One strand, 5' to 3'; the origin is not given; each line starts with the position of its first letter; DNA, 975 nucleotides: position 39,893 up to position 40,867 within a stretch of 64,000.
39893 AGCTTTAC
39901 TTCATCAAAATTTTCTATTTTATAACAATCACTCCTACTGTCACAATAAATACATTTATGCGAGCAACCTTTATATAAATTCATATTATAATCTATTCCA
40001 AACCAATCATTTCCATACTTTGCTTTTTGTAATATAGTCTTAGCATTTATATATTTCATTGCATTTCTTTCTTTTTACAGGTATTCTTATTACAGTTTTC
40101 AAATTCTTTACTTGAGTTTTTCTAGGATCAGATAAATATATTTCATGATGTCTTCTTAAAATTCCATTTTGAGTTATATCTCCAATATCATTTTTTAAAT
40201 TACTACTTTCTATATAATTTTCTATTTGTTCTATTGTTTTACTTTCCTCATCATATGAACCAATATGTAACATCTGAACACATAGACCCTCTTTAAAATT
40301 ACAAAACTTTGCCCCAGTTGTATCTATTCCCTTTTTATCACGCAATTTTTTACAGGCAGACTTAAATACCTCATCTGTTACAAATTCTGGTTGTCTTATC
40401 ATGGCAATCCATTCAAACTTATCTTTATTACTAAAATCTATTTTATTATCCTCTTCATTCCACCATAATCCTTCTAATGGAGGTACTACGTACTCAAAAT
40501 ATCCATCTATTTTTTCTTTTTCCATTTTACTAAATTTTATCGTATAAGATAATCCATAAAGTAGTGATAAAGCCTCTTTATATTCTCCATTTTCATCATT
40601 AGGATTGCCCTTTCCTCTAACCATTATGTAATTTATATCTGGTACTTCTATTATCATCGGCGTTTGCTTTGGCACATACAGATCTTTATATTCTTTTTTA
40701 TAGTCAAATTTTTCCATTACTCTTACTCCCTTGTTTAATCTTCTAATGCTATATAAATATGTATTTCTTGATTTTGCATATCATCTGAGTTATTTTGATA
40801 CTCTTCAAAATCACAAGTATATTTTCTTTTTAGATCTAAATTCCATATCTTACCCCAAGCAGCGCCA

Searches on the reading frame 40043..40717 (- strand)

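Call 75: search_protein_families(library=pfam, proteins=[window:40043-40717:-], max_evalue=0.001)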
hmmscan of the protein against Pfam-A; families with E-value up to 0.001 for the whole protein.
window:40043-40717:- (225 aa): 1 family
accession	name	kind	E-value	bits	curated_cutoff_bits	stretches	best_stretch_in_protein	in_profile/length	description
PF06445.20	GyrI-like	-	2.9e-18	67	26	1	19-215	2-155/155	GyrI-like small molecule binding domain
